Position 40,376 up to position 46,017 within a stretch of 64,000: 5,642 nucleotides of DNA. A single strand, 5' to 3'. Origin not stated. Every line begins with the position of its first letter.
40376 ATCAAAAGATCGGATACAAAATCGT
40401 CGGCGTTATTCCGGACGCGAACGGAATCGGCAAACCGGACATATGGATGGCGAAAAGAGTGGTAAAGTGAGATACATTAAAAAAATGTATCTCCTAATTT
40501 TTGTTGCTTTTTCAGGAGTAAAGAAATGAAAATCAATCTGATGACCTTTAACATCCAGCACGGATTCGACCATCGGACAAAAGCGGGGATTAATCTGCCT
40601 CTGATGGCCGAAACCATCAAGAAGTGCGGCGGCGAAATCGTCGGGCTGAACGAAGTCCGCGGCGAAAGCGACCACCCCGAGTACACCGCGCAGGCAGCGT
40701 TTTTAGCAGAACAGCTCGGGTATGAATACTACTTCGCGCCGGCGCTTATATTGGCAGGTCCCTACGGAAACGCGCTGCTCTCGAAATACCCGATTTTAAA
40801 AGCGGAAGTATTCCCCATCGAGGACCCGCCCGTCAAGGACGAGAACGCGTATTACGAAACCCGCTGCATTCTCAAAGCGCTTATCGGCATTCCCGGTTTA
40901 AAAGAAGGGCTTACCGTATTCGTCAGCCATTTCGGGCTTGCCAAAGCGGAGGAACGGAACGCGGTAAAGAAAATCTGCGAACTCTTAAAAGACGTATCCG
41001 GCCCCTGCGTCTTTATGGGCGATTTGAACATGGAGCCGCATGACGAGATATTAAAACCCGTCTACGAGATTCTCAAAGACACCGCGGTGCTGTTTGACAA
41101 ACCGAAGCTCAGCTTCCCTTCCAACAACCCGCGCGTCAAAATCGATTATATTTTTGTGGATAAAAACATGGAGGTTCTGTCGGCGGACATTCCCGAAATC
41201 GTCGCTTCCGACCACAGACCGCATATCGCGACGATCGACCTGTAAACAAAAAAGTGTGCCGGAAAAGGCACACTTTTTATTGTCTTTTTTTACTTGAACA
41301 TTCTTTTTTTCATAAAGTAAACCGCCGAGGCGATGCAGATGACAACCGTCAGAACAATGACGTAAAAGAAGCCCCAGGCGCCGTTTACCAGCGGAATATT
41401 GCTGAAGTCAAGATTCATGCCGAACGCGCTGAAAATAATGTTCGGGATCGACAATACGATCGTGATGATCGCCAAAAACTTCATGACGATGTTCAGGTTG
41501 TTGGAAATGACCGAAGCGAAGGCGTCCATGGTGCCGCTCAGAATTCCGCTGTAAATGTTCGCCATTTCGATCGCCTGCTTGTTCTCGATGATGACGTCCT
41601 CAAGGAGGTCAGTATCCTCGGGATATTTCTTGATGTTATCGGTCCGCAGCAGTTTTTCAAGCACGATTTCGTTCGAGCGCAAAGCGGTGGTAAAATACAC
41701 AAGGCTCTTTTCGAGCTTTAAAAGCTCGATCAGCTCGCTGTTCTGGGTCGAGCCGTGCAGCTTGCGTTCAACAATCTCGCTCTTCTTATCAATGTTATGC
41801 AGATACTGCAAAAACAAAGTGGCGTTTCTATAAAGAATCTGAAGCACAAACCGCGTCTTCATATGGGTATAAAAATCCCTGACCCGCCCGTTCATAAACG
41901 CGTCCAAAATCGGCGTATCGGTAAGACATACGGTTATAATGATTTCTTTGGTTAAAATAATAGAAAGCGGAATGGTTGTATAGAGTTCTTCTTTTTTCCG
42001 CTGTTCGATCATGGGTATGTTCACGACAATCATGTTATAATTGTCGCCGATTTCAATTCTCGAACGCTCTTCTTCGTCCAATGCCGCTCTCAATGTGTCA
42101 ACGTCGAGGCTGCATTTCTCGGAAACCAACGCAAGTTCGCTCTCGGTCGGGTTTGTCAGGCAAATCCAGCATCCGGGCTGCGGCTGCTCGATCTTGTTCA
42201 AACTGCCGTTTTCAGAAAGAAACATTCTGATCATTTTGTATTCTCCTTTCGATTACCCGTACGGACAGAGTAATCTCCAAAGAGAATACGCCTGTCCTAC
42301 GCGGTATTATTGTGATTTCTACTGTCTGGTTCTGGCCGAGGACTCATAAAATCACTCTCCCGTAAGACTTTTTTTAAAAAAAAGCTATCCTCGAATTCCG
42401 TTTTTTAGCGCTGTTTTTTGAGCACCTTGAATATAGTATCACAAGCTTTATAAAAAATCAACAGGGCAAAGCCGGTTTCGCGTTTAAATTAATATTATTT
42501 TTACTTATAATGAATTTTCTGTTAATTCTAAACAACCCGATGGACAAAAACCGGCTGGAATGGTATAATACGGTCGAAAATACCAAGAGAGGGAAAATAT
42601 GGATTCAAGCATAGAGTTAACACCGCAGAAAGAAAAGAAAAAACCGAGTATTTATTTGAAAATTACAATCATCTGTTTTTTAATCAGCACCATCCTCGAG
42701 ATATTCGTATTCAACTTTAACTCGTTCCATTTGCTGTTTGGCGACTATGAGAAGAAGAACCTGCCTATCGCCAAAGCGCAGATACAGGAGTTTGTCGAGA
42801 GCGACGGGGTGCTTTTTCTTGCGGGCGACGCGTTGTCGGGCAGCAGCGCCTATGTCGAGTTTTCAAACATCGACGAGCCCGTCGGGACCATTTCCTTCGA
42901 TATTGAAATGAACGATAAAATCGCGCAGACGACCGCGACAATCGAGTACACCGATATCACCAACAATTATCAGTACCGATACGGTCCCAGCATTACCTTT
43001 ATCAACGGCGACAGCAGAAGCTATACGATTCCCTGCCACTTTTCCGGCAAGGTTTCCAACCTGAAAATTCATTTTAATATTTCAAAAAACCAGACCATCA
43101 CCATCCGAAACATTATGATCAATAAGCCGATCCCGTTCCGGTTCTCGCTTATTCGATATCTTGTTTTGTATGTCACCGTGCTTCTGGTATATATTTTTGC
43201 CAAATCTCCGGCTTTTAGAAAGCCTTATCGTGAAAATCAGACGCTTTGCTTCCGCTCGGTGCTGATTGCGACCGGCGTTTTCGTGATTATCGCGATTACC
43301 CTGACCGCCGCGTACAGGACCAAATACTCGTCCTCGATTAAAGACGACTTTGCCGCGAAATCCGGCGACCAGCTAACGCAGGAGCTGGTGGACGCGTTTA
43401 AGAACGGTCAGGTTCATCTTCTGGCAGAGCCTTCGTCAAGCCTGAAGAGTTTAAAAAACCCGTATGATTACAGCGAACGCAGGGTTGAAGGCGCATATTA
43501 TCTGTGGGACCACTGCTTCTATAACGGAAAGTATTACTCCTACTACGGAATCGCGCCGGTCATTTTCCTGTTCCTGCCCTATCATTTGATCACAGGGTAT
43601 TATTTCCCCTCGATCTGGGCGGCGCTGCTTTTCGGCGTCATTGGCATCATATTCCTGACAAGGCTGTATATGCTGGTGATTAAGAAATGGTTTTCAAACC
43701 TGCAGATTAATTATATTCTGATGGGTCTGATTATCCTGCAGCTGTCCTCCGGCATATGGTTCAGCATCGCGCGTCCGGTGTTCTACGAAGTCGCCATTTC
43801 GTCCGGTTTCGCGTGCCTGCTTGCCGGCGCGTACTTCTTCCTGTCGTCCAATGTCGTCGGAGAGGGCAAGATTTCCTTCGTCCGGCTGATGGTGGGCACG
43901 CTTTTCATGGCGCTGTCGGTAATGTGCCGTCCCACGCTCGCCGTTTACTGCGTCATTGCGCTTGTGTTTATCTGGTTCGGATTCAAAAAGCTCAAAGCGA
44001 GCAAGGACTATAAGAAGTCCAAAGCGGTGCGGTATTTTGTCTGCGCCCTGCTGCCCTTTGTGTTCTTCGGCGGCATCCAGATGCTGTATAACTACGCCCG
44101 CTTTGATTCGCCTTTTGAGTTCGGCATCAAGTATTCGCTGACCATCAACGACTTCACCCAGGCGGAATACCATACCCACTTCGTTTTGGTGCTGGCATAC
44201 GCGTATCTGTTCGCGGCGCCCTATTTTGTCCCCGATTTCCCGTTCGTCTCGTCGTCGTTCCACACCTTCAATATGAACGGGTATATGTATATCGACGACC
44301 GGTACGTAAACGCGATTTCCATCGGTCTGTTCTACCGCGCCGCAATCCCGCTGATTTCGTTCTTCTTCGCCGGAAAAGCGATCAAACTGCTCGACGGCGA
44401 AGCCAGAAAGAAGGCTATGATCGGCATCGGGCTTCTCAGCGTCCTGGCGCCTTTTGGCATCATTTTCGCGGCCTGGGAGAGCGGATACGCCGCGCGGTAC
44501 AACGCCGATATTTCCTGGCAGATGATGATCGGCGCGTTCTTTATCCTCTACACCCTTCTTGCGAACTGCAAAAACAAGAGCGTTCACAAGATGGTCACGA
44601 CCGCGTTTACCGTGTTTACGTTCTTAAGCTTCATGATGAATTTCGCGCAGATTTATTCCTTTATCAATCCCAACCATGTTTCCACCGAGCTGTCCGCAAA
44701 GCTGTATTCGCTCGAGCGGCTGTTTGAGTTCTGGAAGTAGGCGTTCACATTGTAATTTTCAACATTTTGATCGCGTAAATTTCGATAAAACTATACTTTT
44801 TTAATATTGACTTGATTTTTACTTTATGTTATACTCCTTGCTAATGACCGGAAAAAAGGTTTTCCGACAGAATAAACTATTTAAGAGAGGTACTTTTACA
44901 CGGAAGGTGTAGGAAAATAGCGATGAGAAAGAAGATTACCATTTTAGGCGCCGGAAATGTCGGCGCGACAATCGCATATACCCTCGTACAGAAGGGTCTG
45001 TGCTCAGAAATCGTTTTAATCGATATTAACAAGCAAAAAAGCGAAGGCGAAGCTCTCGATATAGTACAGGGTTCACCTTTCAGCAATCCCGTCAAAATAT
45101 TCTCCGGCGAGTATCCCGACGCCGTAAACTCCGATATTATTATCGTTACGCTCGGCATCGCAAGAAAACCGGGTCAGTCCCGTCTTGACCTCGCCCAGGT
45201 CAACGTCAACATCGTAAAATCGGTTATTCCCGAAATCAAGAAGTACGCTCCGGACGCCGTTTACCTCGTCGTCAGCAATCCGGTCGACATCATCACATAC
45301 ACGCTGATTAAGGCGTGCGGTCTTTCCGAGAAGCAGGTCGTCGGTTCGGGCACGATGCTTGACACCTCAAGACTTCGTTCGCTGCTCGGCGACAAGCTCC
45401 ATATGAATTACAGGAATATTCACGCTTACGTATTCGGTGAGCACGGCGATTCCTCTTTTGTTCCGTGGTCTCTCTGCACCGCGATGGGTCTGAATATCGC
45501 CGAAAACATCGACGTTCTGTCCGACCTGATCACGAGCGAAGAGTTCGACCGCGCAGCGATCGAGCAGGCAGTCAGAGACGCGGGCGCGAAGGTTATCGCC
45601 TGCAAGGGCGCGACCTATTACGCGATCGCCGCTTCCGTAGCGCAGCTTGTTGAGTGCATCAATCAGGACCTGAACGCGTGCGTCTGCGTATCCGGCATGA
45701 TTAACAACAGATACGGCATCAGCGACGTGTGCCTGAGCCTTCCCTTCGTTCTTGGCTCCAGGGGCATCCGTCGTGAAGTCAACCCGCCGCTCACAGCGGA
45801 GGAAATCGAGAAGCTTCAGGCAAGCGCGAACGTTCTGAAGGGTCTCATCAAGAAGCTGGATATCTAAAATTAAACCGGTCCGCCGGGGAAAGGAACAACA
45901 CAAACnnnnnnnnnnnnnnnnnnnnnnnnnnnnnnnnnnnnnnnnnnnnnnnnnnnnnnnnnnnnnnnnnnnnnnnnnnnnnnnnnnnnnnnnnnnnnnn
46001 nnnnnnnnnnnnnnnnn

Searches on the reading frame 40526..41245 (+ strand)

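Call 53: search_protein_families(library=pfam, proteins=[window:40526-41245:+], max_evalue=0.00001)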
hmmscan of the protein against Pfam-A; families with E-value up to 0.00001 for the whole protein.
window:40526-41245:+ (239 aa): 2 families
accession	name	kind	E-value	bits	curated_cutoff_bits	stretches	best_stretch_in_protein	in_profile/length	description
PF03372.29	Exo_endo_phos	-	3e-17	63.5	24.5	1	6-230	1-225/225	Endonuclease/Exonuclease/phosphatase family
PF23226.1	Exo_endo_phos_PGAP2IP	-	5.2e-08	32.9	27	1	8-177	9-168/239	PGAP2IP, C-terminal nuclease-like domain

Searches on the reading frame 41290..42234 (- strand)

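Call 53: search_protein_families(library=pfam, proteins=[window:41290-42234:-], max_evalue=0.00001)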
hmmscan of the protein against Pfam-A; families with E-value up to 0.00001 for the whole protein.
window:41290-42234:- (314 aa): 1 family
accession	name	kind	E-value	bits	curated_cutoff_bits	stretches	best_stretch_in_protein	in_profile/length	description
PF01544.23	CorA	-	3.8e-53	181.1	27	1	22-308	5-291/292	CorA-like Mg2+ transporter protein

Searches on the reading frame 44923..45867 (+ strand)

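Call 53: search_protein_families(library=pfam, proteins=[window:44923-45867:+], max_evalue=0.00001)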
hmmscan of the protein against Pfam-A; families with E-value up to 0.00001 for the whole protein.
window:44923-45867:+ (314 aa): 3 families
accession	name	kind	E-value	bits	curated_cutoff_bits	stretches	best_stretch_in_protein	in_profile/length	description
PF00056.29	Ldh_1_N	-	7.2e-43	146.4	27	1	4-141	2-141/141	lactate/malate dehydrogenase, NAD binding domain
PF02866.23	Ldh_1_C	-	3.7e-26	92.6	22.6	1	144-311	1-169/174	lactate/malate dehydrogenase, alpha/beta C-terminal domain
PF03807.23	F420_oxidored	-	4.3e-06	27.7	21.6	0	4-77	1-67/94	NADP oxidoreductase coenzyme F420-dependent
